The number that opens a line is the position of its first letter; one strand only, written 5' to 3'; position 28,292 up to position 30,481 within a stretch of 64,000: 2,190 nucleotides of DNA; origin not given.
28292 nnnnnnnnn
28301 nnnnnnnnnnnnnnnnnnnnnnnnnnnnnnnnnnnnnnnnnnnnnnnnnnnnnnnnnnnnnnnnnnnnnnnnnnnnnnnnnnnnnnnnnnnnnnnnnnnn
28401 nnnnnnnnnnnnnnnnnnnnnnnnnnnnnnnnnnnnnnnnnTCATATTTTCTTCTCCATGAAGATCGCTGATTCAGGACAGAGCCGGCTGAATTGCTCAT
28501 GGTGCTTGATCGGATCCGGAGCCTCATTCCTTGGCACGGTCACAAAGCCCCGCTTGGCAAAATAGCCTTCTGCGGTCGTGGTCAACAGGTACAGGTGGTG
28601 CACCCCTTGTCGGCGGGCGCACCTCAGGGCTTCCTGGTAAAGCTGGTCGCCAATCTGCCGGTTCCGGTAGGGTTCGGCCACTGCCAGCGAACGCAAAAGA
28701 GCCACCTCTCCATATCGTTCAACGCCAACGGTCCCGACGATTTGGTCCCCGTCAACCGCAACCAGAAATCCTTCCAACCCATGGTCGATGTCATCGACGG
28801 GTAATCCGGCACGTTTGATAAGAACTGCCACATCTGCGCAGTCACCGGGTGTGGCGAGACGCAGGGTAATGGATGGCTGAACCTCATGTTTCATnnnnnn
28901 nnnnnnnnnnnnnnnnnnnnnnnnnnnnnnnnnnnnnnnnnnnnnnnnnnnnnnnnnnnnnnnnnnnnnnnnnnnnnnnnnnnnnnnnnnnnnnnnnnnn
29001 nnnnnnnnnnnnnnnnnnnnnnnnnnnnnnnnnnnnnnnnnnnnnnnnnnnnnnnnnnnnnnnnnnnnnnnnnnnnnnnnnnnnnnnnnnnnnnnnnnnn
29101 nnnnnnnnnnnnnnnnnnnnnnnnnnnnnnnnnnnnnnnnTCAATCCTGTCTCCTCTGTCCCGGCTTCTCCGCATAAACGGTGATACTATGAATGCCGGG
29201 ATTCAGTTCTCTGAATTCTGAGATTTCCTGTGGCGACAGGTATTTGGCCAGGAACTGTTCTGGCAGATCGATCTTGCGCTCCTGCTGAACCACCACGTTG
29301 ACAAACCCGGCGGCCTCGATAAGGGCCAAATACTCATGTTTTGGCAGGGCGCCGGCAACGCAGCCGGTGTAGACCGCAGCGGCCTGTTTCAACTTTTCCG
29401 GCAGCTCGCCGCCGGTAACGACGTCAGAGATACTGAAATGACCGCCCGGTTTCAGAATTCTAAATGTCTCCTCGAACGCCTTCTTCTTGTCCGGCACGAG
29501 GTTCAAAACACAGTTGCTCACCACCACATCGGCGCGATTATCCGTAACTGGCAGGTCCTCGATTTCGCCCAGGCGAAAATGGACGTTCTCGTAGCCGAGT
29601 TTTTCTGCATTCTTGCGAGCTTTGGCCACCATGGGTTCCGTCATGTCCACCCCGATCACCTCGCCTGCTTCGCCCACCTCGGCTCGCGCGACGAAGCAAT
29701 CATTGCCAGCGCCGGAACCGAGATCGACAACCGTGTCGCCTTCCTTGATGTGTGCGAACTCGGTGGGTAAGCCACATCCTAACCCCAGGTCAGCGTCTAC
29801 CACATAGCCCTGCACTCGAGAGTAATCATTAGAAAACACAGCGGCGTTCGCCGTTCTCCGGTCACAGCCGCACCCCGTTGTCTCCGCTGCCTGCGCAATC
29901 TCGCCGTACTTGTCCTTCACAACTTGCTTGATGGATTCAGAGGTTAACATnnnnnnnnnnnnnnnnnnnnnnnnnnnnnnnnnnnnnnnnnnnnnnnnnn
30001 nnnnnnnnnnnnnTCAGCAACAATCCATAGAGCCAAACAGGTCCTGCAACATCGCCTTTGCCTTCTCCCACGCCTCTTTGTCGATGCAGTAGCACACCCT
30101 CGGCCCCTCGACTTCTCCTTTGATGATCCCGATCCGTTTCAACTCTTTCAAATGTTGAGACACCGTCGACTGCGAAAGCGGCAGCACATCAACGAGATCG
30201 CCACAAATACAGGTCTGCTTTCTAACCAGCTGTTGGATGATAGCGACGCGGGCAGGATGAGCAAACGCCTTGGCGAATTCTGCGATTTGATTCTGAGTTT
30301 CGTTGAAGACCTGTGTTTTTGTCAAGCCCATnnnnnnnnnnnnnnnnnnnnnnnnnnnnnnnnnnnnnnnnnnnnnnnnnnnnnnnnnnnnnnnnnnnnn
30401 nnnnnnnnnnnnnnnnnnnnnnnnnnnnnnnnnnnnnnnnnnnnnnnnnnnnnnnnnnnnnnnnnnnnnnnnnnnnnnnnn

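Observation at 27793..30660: Arsenic island arsR-arsM-arsN2-arsC bracketed by R2 MITE copies, one carrying a nested insertion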

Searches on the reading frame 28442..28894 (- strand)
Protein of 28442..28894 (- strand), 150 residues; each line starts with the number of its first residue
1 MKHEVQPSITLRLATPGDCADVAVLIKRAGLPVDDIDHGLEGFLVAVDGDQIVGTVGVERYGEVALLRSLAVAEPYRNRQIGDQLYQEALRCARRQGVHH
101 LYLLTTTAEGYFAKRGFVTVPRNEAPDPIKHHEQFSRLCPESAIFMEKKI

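Call 10: search_protein_families(library=pfam, proteins=[window:28442-28894:-])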
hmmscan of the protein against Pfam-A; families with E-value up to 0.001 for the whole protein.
window:28442-28894:- (150 aa): 4 families
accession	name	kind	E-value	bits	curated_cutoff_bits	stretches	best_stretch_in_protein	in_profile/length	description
PF13508.13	Acetyltransf_7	-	5.5e-13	49.5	27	1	42-118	4-83/84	Acetyltransferase (GNAT) domain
PF00583.31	Acetyltransf_1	-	9.4e-13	48.9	20.7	1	40-117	32-116/116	Acetyltransferase (GNAT) family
PF13673.13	Acetyltransf_10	-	2.1e-08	34.6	23.6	1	42-126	32-116/128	Acetyltransferase (GNAT) domain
PF13480.13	Acetyltransf_6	-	0.00071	20.2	22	1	44-107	75-138/143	Acetyltransferase (GNAT) domain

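Call 11: search_protein_families(library=ncbifam, proteins=[window:28442-28894:-])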
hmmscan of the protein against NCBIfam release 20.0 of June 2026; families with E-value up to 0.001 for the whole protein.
window:28442-28894:- (150 aa): 8 families
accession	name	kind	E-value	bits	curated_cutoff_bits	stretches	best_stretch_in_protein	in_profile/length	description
NF040501.1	resist_ArsN2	equivalog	9e-46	154.8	125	1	20-148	3-132/133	arsenic resistance N-acetyltransferase ArsN2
NF005840.0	PRK07757.1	equivalog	8.5e-13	48.5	154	1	33-129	34-130/153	N-acetyltransferase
NF003641.0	PRK05279.1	equivalog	1.9e-12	46.8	344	1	34-146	327-438/441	amino-acid N-acetyltransferase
TIGR01890.1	N-Ac-Glu-synth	equivalog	1.5e-09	37.3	202.85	1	61-147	342-427/429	amino-acid N-acetyltransferase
NF005921.0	PRK07922.1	equivalog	6.1e-08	32.5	180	1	41-124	46-130/170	amino-acid N-acetyltransferase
NF008964.0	PRK12308.1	equivalog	1.1e-05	24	657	1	34-137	496-600/624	argininosuccinate lyase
NF002959.0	PRK03624.1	equivalog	5.9e-05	22.8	124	1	37-105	45-113/147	GNAT family acetyltransferase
TIGR01575.1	rimI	equivalog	9.1e-05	22.6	86.4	1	41-103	32-94/132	ribosomal protein S18-alanine N-acetyltransferase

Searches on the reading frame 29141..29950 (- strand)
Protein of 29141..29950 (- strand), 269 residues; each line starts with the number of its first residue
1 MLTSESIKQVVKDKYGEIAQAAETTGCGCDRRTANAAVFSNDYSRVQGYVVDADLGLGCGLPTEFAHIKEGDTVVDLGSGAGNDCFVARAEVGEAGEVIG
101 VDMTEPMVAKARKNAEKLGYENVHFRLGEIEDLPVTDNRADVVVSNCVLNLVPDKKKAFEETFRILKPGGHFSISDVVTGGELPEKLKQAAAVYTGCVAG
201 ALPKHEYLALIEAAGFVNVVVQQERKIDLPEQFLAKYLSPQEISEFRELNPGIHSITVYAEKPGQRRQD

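Call 10: search_protein_families(library=pfam, proteins=[window:29141-29950:-])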
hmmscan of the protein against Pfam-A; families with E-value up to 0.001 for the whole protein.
window:29141-29950:- (269 aa): 16 families
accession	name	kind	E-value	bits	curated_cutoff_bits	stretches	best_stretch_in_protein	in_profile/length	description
PF13847.12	Methyltransf_31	-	2e-42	144.8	27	1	68-215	1-145/145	Methyltransferase domain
PF13649.12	Methyltransf_25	-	4.2e-22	79.1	27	1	74-170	1-97/97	Methyltransferase domain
PF08241.18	Methyltransf_11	-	4.8e-22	78.9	21.2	1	75-173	1-94/95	Methyltransferase domain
PF01209.24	Ubie_methyltran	-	9.3e-19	68.1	20.1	1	67-176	44-153/233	ubiE/COQ5 methyltransferase family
PF08242.18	Methyltransf_12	-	6.3e-14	52.9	30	1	75-172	1-98/98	Methyltransferase domain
PF13489.12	Methyltransf_23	-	2.6e-13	50.5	27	1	66-219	18-162/164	Methyltransferase domain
PF01135.25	PCMT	-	1.2e-09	38.7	20.3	1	63-128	66-131/210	Protein-L-isoaspartate(D-aspartate) O-methyltransferase (PCMT)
PF06325.19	PrmA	-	1e-08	35.5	22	1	68-178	159-262/296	Ribosomal protein L11 methyltransferase (PrmA)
PF01728.25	FtsJ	-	1.6e-06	28.6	24.1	1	64-183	15-135/181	FtsJ-like methyltransferase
PF13679.12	Methyltransf_32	-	1.8e-06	28.4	27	1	69-143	24-105/143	Methyltransferase domain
PF05148.21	Methyltransf_8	-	2.9e-05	24.5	27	1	126-178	109-160/219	Hypothetical methyltransferase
PF05175.20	MTS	-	7e-05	23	23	1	70-147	31-106/170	Methyltransferase small domain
PF02353.26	CMAS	-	7.9e-05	22.5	27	1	66-178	58-168/273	Mycolic acid cyclopropane synthetase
PF01170.24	UPF0020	-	8.4e-05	22.8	22.3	1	94-146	75-128/197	RMKL-like, methyltransferase domain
PF20922.3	Anamorsin_N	-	0.00038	20.6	27.1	0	136-192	48-106/163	Anamorsin, N-terminal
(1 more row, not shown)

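Call 11: search_protein_families(library=ncbifam, proteins=[window:29141-29950:-])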
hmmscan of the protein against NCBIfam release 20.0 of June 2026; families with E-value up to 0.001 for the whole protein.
window:29141-29950:- (269 aa): 54 families (the best 25 are shown)
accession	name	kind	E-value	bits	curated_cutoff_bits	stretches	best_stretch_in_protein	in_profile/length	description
NF008823.0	PRK11873.1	subfamily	2.2e-103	345.5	263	1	3-265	3-270/272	arsenite methyltransferase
NF041537.1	ArsM_AhpD_UU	exception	2.8e-49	167.8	510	1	6-222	12-228/345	arsenite methyltransferase/AhpD domain selenoprotein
NF047649.1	MTase_UXPK_star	exception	4.4e-48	163.7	460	1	5-220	11-227/283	methyltransferase/UXPK-star double selenoprotein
NF041536.1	ArsM_DUF2284_UU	exception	7.8e-46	156.3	575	1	5-224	11-230/459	arsenite methyltransferase/DUF2284 domain selenoprotein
NF040538.1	methyl_ArsM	equivalog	1.7e-42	145.9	500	2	135-223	167-257/356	arsinothricin biosynthesis methyltransferase ArsM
NF040539.1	AST_met_ArsM_2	exception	1.1e-29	104.1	240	1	69-222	55-211/262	putative arsinothricin biosynthesis methyltransferase ArsM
NF038099.1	AsSugarArsM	exception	1.3e-27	96.8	400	1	51-226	39-223/321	arsenosugar biosynthesis arsenite methyltransferase ArsM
NF045667.1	MTase_DVU1556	equivalog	4.7e-26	91.6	155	1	64-223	16-167/213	DVU_1556 family methyltransferase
NF001244.0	PRK00216.1-5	equivalog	3.6e-18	65.7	216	1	67-195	45-172/236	bifunctional demethylmenaquinone methyltransferase/2-methoxy-6-polyprenyl-1,4-benzoquinol methylase UbiE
NF052510.1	methyltran_MpqE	exception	1.5e-16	60.5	335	1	65-172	41-149/234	methyl-plastoquinone biosynthesis methyltransferase MpqE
NF001240.0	PRK00216.1-1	equivalog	4.2e-16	58.8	378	1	64-175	57-169/251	bifunctional demethylmenaquinone methyltransferase/2-methoxy-6-polyprenyl-1,4-benzoquinol methylase UbiE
TIGR02072.1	BioC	equivalog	7.2e-16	58.7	184.95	1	72-224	36-179/244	malonyl-ACP O-methyltransferase BioC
NF001243.0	PRK00216.1-4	equivalog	1.4e-15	57.3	235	1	67-173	44-150/237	demethylmenaquinone methyltransferase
TIGR01934.1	MenG_MenH_UbiE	subfamily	1.7e-15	56.9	158.35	1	68-195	37-160/223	ubiquinone/menaquinone biosynthesis methyltransferase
TIGR02752.1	MenG_heptapren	equivalog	5.1e-15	55.6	419.85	1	67-174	42-149/231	demethylmenaquinone methyltransferase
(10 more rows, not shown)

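Call 16: find_encoding_contigs(protein=window:29141-29950:-, flank=10000, max_places=10)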
Protein window:29141-29950:- (269 aa): 3 contigs read that carry it; 1 place shown.
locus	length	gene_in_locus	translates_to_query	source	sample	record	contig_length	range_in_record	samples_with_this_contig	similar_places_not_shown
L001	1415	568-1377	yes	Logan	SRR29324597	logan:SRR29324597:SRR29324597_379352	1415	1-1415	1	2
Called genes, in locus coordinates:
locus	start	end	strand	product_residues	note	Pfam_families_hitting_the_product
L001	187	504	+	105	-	PF12840:HTH_20, PF01022:HTH_5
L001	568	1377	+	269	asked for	PF01135:PCMT, PF13489:Methyltransf_23, PF01209:Ubie_methyltran, PF06325:PrmA, PF13847:Methyltransf_31, PF08241:Methyltransf_11, PF08242:Methyltransf_12, PF13649:Methyltransf_25, +2 more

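Call 44: find_homologous_proteins(query=window:29141-29950:-)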
Query window:29141-29950:- (269 aa): 8000 proteins with E <= 0.001 among 8000 candidates; the best 120 are listed.
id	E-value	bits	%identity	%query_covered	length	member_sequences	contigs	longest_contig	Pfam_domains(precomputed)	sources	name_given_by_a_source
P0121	4.4e-175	598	100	100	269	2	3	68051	PF13847.13,PF13489.13,PF06325.20,PF13649.13,PF01135.26,PF13679.13,PF01728.26,PF01209.25,PF08241.19,PF08242.19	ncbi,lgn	ncbi:MAG: arsenite methyltransferase [bacterium]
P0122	2.0e-123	429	73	98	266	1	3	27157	PF13489.13,PF08241.19,PF13847.13,PF06325.20,PF13649.13,PF01170.25,PF05148.22,PF01135.26,PF13679.13,PF01728.26,PF01209.25,PF08242.19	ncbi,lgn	-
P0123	1.9e-116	406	68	98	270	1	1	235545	PF13489.13,PF02353.27,PF08241.19,PF13847.13,PF06325.20,PF13649.13,PF01170.25,PF20922.4,PF01135.26,PF13679.13,PF01728.26,PF01209.25,PF08242.19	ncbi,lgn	-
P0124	4.9e-116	405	69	98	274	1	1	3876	PF13847.13,PF13489.13,PF06325.20,PF13649.13,PF01135.26,PF13679.13,PF01209.25,PF08241.19,PF08242.19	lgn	-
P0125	5.5e-112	392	67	97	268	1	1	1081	PF13489.13,PF02353.27,PF08241.19,PF13847.13,PF06325.20,PF13649.13,PF01170.25,PF05148.22,PF20922.4,PF01135.26,PF13679.13,PF01728.26,PF01209.25,PF08242.19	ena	-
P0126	1.4e-109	384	67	98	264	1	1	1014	PF13847.13,PF13489.13,PF06325.20,PF13649.13,PF05148.22,PF01135.26,PF13679.13,PF01728.26,PF01209.25,PF08241.19,PF08242.19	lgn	-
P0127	2.6e-108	380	65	98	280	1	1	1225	PF13847.13,PF13489.13,PF08003.18,PF06325.20,PF02353.27,PF13649.13,PF01135.26,PF01728.26,PF01209.25,PF08241.19,PF08242.19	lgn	-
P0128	3.7e-108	379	65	98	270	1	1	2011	PF13847.13,PF13489.13,PF06325.20,PF13649.13,PF01135.26,PF13679.13,PF01209.25,PF08241.19,PF08242.19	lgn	-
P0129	5.2e-108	379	63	98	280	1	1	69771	PF13489.13,PF08003.18,PF02353.27,PF08241.19,PF13847.13,PF06325.20,PF13649.13,PF01170.25,PF01135.26,PF13679.13,PF01728.26,PF01209.25,PF08242.19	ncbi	-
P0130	5.9e-108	378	63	98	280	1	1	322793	PF13489.13,PF08003.18,PF02353.27,PF08241.19,PF13847.13,PF06325.20,PF13649.13,PF01170.25,PF01135.26,PF13679.13,PF01728.26,PF01209.25,PF08242.19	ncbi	-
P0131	1.4e-107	377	63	97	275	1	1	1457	PF13847.13,PF13489.13,PF06325.20,PF13649.13,PF05148.22,PF01135.26,PF13679.13,PF01728.26,PF01209.25,PF08241.19,PF08242.19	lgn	-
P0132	2.8e-107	376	64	98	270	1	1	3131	PF13847.13,PF13489.13,PF06325.20,PF13649.13,PF05148.22,PF01135.26,PF13679.13,PF01209.25,PF08241.19,PF08242.19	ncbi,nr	ncbi:MAG: arsenite methyltransferase [Chlorobiales bacterium]|nr:arsenite methyltransferase [Chlorob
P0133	3.1e-107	376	66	98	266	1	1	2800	PF13847.13,PF13489.13,PF06325.20,PF02353.27,PF13649.13,PF01135.26,PF13679.13,PF01728.26,PF01209.25,PF08241.19,PF08242.19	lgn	-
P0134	3.5e-107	376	63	98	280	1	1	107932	PF13489.13,PF08003.18,PF02353.27,PF08241.19,PF13847.13,PF06325.20,PF13649.13,PF01170.25,PF01135.26,PF13679.13,PF01728.26,PF01209.25,PF08242.19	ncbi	-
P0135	3.7e-107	376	64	98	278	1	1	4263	PF13847.13,PF13489.13,PF06325.20,PF13649.13,PF01135.26,PF13679.13,PF01209.25,PF08241.19,PF08242.19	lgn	-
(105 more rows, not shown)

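Call 45: find_encoding_contigs(protein=P0122, flank=8000, max_places=3)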
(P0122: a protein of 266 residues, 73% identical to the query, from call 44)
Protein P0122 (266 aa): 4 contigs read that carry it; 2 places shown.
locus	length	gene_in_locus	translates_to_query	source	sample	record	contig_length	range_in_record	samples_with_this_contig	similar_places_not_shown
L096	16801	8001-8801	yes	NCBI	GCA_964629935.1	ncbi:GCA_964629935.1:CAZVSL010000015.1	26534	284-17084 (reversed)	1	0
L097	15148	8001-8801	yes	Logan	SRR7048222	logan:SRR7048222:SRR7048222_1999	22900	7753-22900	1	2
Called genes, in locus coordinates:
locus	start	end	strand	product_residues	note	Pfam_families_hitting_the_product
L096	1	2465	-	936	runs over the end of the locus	PF00675:Peptidase_M16, PF05193:Peptidase_M16_C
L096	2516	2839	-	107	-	PF05534:HicB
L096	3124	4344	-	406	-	PF12146:Hydrolase_4, PF00561:Abhydrolase_1, PF12697:Abhydrolase_6, PF00326:Peptidase_S9 (weak), PF02566:OsmC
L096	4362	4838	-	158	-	-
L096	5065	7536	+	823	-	PF00133:tRNA-synt_1, PF09334:tRNA-synt_1g, PF13603:tRNA-synt_1_2, PF00133:tRNA-synt_1, PF08264:Anticodon_1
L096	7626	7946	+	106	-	PF12840:HTH_20, PF01022:HTH_5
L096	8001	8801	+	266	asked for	PF01135:PCMT, PF13489:Methyltransf_23, PF01209:Ubie_methyltran, PF06325:PrmA, PF13649:Methyltransf_25, PF13847:Methyltransf_31, PF08241:Methyltransf_11, PF08242:Methyltransf_12, +4 more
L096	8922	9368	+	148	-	PF00583:Acetyltransf_1, PF13673:Acetyltransf_10, PF13508:Acetyltransf_7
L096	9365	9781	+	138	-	PF01451:LMWPc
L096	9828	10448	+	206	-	-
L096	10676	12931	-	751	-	PF01433:Peptidase_M1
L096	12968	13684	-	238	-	-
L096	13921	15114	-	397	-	PF06224:AlkZ-like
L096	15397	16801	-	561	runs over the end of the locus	?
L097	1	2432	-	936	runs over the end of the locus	PF00675:Peptidase_M16, PF05193:Peptidase_M16_C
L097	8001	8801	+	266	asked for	PF01135:PCMT, PF13489:Methyltransf_23, PF01209:Ubie_methyltran, PF06325:PrmA, PF13649:Methyltransf_25, PF13847:Methyltransf_31, PF08241:Methyltransf_11, PF08242:Methyltransf_12, +4 more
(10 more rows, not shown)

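Call 46: find_encoding_contigs(protein=P0123, flank=8000, max_places=3)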
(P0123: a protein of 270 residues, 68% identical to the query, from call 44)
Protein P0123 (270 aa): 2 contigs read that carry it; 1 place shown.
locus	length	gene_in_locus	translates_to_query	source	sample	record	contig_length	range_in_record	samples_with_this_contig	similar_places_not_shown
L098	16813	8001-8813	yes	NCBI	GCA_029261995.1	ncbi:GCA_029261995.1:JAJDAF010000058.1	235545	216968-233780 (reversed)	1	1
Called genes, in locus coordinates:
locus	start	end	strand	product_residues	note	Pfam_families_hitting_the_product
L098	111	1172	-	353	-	PF21088:MS_channel_1st, PF00924:MS_channel_2nd, PF21082:MS_channel_3rd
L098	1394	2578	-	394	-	-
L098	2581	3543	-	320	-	PF09925:DUF2157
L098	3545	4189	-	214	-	-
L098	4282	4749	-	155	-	-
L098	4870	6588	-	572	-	PF00149:Metallophos, PF02872:5_nucleotid_C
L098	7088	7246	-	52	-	-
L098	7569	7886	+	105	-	PF12840:HTH_20, PF01022:HTH_5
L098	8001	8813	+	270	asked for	PF01135:PCMT, PF13489:Methyltransf_23, PF01209:Ubie_methyltran, PF06325:PrmA, PF13649:Methyltransf_25, PF13847:Methyltransf_31, PF08241:Methyltransf_11, PF08242:Methyltransf_12, +5 more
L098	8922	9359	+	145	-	PF00583:Acetyltransf_1, PF13508:Acetyltransf_7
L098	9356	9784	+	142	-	PF01451:LMWPc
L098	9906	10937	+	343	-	PF02445:NadA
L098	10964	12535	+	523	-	PF00890:FAD_binding_2, PF01266:DAO, PF01494:FAD_binding_3 (weak)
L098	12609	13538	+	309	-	PF02567:PhzC-PhzF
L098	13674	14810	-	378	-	PF01207:Dus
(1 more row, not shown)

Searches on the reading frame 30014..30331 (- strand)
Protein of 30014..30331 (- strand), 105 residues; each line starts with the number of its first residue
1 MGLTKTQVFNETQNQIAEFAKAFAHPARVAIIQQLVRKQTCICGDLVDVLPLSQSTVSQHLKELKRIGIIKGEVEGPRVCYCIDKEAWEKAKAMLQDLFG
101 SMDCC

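Call 10: search_protein_families(library=pfam, proteins=[window:30014-30331:-])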
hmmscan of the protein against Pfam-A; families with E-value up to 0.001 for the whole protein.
window:30014-30331:- (105 aa): 3 families
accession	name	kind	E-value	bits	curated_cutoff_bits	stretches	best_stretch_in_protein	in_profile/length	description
PF01022.26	HTH_5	-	1.1e-10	41.6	22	1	25-71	1-46/47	Bacterial regulatory protein, arsR family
PF12840.13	HTH_20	-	3.2e-10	40.2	27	1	23-72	1-50/51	Helix-turn-helix domain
PF13412.12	HTH_24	-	0.0004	20.4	21.9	1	45-71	22-48/48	Winged helix-turn-helix DNA-binding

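Call 11: search_protein_families(library=ncbifam, proteins=[window:30014-30331:-])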
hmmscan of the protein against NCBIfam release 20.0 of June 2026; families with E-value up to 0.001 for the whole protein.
window:30014-30331:- (105 aa): 8 families
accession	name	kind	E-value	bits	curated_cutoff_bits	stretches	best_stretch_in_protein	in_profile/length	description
NF033788.1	HTH_metalloreg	subfamily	1.3e-19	69.8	55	1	17-90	2-75/77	metalloregulator ArsR/SmtB family transcription factor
NF041413.1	ArsR_Rv2640c_fam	equivalog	1.3e-12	48.2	155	1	10-96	26-114/118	Rv2640c family ArsR-like transcriptional regulator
NF052532.1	TransRegPagRBaca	equivalog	8.4e-12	45.1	170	1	7-95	8-95/99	transcriptional repressor PagR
NF045707.1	Dbac_1936_reg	equivalog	4.7e-11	42.6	115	1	11-84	2-74/99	ArsR/SmtB-type metalloregulator TsoR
NF033789.1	repress_SdpR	subfamily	3.8e-10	39.5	100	1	21-91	3-72/79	autorepressor SdpR family transcription factor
NF047906.1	CdPbTransRegCmtR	equivalog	1.2e-09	38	150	1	12-95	7-89/104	Cd(II)/Pb(II)-sensing metalloregulatory transcriptional regulator CmtR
NF040642.1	sulf_sens_BigR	equivalog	4.5e-09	36.3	155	1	11-99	5-89/95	sulfite-sensing transcriptional repressor BigR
NF053755.1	MsvR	equivalog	1.5e-05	24.8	220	1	21-73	8-59/236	transcriptional factor MsvR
